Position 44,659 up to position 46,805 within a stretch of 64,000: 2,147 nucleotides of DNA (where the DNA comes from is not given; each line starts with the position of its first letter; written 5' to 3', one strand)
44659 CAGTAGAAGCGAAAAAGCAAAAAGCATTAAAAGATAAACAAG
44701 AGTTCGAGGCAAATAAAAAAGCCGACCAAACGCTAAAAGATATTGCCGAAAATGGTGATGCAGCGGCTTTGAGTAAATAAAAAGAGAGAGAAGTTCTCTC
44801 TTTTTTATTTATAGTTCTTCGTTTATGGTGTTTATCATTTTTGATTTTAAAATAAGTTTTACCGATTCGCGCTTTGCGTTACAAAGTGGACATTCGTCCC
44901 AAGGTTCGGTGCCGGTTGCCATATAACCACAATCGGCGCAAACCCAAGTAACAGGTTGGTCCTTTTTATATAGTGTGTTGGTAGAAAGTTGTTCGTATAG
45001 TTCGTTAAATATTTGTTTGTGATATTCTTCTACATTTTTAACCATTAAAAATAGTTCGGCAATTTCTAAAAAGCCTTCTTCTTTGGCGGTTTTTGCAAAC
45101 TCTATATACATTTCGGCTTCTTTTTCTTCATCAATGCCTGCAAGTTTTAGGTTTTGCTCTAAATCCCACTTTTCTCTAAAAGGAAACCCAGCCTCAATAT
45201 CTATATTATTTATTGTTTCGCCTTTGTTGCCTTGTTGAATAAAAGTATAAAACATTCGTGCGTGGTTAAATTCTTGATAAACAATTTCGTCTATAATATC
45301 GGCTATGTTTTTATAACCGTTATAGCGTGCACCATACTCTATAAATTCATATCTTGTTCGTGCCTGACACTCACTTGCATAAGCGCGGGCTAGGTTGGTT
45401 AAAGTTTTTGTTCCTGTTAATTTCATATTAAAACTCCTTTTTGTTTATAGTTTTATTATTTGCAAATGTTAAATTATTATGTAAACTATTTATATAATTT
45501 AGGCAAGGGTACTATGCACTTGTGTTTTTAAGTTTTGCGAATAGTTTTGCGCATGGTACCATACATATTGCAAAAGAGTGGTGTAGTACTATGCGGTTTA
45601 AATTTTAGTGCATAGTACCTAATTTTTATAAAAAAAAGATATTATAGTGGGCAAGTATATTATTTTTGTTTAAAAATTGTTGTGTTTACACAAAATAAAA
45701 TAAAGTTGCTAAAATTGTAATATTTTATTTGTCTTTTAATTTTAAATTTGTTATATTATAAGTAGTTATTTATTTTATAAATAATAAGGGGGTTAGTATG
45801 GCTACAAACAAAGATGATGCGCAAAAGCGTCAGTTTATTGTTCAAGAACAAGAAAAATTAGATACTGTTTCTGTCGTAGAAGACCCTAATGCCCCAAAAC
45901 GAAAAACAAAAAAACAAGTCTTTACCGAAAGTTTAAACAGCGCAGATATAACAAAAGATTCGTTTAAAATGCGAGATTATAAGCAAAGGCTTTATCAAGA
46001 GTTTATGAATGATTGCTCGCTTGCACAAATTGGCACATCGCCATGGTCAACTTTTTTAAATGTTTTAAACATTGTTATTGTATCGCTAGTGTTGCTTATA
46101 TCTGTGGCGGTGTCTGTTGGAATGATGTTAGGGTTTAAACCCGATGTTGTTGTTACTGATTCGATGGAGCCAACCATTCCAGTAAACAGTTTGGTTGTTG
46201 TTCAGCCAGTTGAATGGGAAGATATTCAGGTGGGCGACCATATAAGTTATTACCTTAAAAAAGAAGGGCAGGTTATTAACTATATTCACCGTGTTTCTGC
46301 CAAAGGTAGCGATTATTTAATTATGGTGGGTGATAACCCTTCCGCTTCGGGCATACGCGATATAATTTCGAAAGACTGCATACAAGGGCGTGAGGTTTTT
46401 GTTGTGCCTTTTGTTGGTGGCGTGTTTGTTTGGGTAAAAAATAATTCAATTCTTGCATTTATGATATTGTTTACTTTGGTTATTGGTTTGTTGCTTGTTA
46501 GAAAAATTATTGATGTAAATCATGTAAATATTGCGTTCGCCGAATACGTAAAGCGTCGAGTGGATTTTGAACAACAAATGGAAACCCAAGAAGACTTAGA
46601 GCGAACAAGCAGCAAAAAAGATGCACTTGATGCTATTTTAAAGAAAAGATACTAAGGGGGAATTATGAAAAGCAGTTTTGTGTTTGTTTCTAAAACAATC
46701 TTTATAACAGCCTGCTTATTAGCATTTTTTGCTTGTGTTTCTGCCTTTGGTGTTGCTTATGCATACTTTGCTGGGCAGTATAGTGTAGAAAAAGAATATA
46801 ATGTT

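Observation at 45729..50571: SipW-type signal peptidase with four cognate AYFT-signal proteins: putative TasA/camelysin-like extracellular fibre locus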

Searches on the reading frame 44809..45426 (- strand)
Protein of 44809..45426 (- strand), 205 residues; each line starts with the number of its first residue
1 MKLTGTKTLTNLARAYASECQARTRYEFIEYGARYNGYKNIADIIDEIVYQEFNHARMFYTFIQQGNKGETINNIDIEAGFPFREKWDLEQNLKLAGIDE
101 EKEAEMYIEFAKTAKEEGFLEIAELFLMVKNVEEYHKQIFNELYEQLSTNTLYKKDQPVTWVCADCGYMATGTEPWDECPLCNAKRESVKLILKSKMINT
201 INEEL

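Call 3: search_protein_families(library=pfam, proteins=[window:44809-45426:-], max_evalue=1)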
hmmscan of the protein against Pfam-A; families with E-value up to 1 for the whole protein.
window:44809-45426:- (205 aa): 10 families
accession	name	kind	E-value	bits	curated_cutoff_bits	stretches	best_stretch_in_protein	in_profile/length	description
PF02915.23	Rubrerythrin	-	3e-26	92.9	22.8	2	11-144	2-137/137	Rubrerythrin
PF21349.2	RUBY_RBDX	-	1.7e-08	34.2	26.5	1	161-187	1-27/30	Rubrerythrin, rubredoxin-like domain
PF23458.2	DUF7130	-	4.2e-05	23.8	35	1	156-190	49-84/89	Domain of unknown function (DUF7130)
PF01155.25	HypA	-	0.00014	22.3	28.9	1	111-188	15-98/112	Hydrogenase/urease nickel incorporation, metallochaperone, hypA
PF00210.30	Ferritin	-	0.0053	17.1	24.5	1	12-147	4-139/142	Ferritin-like domain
PF13668.12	Ferritin_2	-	0.0096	16.5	24.7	1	36-141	36-133/138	Ferritin-like domain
PF23455.1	DUF7129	-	0.029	14.5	30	1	160-184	11-35/45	Domain of unknown function (DUF7129)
PF05273.18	Pox_RNA_Pol_22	-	0.11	12.8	25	1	47-176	58-177/184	Poxvirus RNA polymerase 22 kDa subunit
PF16878.10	SIX1_SD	-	0.12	13.2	27.4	1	102-154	17-71/113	Transcriptional regulator, SIX1, N-terminal SD domain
PF00301.25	Rubredoxin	-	0.31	11.6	23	0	155-168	29-42/47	Rubredoxin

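Call 4: search_protein_families(library=ncbifam, proteins=[window:44809-45426:-], max_evalue=1)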
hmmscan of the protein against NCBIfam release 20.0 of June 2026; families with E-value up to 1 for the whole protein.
window:44809-45426:- (205 aa): 6 families
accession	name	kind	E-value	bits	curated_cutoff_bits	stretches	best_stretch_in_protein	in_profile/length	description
NF045767.1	RuberyRbr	equivalog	1.7e-50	171.8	200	1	2-189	3-187/194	rubrerythrin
NF045783.1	Nigrythrn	equivalog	6.5e-15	55.8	340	1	7-190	28-200/202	nigerythrin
TIGR00100.1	hypA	equivalog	0.0078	16.2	88.1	1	114-190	18-101/116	hydrogenase maturation nickel metallochaperone HypA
NF045676.1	FeExpMbfA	equivalog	0.0099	15.3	450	1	36-151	36-155/318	iron exporter MbfA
NF033497.1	rubre_like_arch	subfamily_domain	0.01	15.5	32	1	163-184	3-24/34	rubrerythrin-like domain-containing protein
NF045720.1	rubredox_RCKP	subfamily_domain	0.21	11.2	45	1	160-190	3-33/34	RCKP-type rubredoxin-like domain-containing protein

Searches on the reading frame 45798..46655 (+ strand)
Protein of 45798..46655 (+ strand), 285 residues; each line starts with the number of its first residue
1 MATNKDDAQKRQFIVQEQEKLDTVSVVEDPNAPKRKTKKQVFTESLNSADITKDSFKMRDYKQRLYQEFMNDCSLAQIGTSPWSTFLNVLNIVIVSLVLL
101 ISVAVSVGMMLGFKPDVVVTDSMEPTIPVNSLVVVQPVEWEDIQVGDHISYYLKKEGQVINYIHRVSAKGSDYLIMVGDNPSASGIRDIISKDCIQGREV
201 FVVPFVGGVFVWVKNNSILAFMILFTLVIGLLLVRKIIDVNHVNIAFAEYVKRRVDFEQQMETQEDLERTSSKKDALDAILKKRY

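Call 3: search_protein_families(library=pfam, proteins=[window:45798-46655:+], max_evalue=1)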
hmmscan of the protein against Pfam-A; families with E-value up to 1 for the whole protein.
window:45798-46655:+ (285 aa): 3 families
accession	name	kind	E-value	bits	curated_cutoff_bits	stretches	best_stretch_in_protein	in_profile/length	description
PF10502.14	Peptidase_S26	-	0.00011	22.7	22.9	1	95-172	5-83/168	Signal peptidase, peptidase S26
PF00717.28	Peptidase_S24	-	0.014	15.5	23.3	1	118-183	40-98/116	Peptidase S24-like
PF07116.16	DUF1372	-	0.36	11.5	25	0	137-155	80-98/98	Protein of unknown function (DUF1372)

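Call 4: search_protein_families(library=ncbifam, proteins=[window:45798-46655:+], max_evalue=1)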
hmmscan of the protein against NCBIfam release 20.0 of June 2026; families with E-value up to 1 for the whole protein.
window:45798-46655:+ (285 aa): 4 families
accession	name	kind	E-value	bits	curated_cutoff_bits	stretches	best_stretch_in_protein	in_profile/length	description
TIGR02228.1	sigpep_I_arch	equivalog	7.7e-14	51.9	51.85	1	92-233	6-152/158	signal peptidase I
NF046067.1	SigPepSipWBacil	equivalog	3.2e-11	43.1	190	1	89-236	12-160/189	signal peptidase I SipW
TIGR02227.1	sigpep_I_bact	equivalog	1.6e-05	24.8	47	1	96-177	4-85/162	signal peptidase I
TIGR02754.1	sod_Ni_protease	equivalog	0.00018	21.9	63.25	1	119-198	4-87/90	nickel-type superoxide dismutase maturation protease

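Call 17: find_encoding_contigs(protein=window:45798-46655:+, flank=10000, max_places=6)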
Protein window:45798-46655:+ (285 aa): 23 contigs read that carry it; 6 places shown.
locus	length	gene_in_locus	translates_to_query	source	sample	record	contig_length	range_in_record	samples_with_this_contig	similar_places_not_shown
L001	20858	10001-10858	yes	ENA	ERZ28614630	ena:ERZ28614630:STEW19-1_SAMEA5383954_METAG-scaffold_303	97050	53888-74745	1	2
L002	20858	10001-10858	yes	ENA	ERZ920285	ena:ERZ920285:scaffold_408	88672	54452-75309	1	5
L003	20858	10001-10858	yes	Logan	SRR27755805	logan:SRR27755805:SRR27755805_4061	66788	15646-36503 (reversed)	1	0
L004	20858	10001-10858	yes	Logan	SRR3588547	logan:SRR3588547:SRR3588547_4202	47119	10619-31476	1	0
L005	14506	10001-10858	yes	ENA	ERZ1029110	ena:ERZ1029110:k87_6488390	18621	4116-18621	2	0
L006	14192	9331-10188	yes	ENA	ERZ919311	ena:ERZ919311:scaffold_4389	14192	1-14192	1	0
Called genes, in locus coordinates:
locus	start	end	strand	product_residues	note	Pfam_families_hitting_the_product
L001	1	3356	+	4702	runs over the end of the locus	-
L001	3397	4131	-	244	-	PF10502:Peptidase_S26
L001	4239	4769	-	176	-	PF00719:Pyrophosphatase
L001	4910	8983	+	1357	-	-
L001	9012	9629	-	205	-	PF02915:Rubrerythrin, PF21349:RUBY_RBDX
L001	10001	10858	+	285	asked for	-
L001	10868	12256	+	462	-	-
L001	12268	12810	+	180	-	-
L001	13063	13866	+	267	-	-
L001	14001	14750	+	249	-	-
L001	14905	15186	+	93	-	PF01250:Ribosomal_S6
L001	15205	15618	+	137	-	PF00436:SSB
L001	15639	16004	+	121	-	PF01084:Ribosomal_S18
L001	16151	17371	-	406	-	PF25198:Spore_GerAC_N, PF05504:Spore_GerAC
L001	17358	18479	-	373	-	PF03845:Spore_permease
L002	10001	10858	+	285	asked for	-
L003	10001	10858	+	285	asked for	-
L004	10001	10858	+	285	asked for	-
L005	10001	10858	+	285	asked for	-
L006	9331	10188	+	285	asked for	-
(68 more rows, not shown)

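Call 49: find_related_loci(query=A3, collection=genome_contigs, flank=7000)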
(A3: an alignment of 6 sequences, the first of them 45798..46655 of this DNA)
Query A3 (285 aa) in genome_contigs; peptide patterns used: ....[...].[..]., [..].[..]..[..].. (x = any residue, [..] = any of these).
122 stretches matched a pattern; 1 encode a relative of the query (tblastn E <= 1e-3); 1 distinct loci.
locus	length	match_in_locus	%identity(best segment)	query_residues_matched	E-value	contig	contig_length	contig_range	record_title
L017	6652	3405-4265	64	1-285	3e-126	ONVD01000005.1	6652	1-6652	uncultured Clostridiales bacterium isolate RUG666 genome assembly, contig: k87_1820482, whole genome shotgun sequence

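Call 54: search_solved_structures(query=A3, max_evalue=1, show_alignments=2)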
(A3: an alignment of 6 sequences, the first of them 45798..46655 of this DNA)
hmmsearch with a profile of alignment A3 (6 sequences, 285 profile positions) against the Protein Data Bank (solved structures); distinct sequences matched with E-value up to 1: 0.

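Call 55: search_protein_families(library=ncbifam, alignment_id=A3, max_evalue=0.01)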
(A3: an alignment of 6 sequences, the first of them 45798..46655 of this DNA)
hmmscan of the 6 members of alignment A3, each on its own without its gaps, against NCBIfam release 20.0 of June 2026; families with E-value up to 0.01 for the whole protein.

A. member 1, window:45798-46655:+ (285 aa): 4 families
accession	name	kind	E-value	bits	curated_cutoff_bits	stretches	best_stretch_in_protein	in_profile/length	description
TIGR02228.1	sigpep_I_arch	equivalog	7.7e-14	51.9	51.85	1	92-233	6-152/158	signal peptidase I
NF046067.1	SigPepSipWBacil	equivalog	3.2e-11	43.1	190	1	89-236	12-160/189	signal peptidase I SipW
TIGR02227.1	sigpep_I_bact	equivalog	1.6e-05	24.8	47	1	96-177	4-85/162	signal peptidase I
TIGR02754.1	sod_Ni_protease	equivalog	0.00018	21.9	63.25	1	119-198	4-87/90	nickel-type superoxide dismutase maturation protease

B. families by the number of members that match (of 6 scanned): 4 families
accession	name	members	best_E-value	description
TIGR02228.1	sigpep_I_arch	6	4.6e-14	signal peptidase I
NF046067.1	SigPepSipWBacil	6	3.2e-11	signal peptidase I SipW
TIGR02227.1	sigpep_I_bact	6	1.6e-05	signal peptidase I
TIGR02754.1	sod_Ni_protease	1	0.00018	nickel-type superoxide dismutase maturation protease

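Call 85: find_homologous_proteins(query=window:45798-46655:+, max_evalue=0.001)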
Query window:45798-46655:+ (285 aa): 15 proteins with E <= 0.001 among 1103 candidates.
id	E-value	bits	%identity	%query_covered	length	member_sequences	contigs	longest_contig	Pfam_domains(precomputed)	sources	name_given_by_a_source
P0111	3.1e-181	618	100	100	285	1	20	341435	-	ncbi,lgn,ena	-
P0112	1.8e-178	609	98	100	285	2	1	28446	-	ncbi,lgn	-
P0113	3.3e-163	559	89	100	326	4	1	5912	-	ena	-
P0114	3.9e-137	474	75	99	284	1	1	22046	-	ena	-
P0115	1.7e-134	465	75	97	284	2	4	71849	-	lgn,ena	-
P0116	5.2e-134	464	74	97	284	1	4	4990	-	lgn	-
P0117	1.2e-133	463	70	100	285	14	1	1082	-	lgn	-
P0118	4.0e-130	451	70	99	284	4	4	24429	-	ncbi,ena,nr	ncbi:MAG: S24/S26 family peptidase [Clostridia bacterium]|nr:S24/S26 family peptidase [Clostridia ba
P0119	7.6e-127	440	69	100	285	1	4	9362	-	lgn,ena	-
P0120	6.3e-124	431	68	98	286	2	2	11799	-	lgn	-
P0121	1.0e-121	423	64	100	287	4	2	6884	-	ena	-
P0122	7.2e-121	421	66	99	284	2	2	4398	-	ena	-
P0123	1.3e-117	410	66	97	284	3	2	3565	-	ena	-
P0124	1.7e-93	331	99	55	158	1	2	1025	-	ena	-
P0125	1.5e-83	298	65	72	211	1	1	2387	-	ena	-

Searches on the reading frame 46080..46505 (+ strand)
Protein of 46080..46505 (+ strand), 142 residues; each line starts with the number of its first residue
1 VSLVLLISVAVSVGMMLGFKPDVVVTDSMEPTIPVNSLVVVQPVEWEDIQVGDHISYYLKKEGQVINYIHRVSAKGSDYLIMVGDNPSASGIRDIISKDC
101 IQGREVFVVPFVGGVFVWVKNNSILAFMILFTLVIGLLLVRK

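Call 117: search_solved_structures(query=window:46080-46505:+, max_evalue=10, show_alignments=3)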
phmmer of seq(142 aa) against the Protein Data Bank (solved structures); distinct sequences matched with E-value up to 10: 6.
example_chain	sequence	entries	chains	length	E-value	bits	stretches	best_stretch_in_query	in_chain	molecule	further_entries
7p2p_A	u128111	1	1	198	0.032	17.6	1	20-139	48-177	Signal peptidase complex catalytic subunit SEC11A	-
9rjb_A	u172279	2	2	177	0.055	16.8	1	20-139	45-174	Signal peptidase complex catalytic subunit SEC11A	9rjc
7p2q_A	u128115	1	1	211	0.62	13.4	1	21-132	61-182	Signal peptidase complex catalytic subunit SEC11C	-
6h6h_A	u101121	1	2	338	1.6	12.1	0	43-90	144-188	H-2D cell surface glycoprotein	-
1s7u_A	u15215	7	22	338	1.7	12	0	42-90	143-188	H-2 class I histocompatibility antigen, D-B alpha chain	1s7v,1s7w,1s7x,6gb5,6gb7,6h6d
7jwi_A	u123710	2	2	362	2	11.7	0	42-90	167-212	H-2 class I histocompatibility antigen, D-B alpha chain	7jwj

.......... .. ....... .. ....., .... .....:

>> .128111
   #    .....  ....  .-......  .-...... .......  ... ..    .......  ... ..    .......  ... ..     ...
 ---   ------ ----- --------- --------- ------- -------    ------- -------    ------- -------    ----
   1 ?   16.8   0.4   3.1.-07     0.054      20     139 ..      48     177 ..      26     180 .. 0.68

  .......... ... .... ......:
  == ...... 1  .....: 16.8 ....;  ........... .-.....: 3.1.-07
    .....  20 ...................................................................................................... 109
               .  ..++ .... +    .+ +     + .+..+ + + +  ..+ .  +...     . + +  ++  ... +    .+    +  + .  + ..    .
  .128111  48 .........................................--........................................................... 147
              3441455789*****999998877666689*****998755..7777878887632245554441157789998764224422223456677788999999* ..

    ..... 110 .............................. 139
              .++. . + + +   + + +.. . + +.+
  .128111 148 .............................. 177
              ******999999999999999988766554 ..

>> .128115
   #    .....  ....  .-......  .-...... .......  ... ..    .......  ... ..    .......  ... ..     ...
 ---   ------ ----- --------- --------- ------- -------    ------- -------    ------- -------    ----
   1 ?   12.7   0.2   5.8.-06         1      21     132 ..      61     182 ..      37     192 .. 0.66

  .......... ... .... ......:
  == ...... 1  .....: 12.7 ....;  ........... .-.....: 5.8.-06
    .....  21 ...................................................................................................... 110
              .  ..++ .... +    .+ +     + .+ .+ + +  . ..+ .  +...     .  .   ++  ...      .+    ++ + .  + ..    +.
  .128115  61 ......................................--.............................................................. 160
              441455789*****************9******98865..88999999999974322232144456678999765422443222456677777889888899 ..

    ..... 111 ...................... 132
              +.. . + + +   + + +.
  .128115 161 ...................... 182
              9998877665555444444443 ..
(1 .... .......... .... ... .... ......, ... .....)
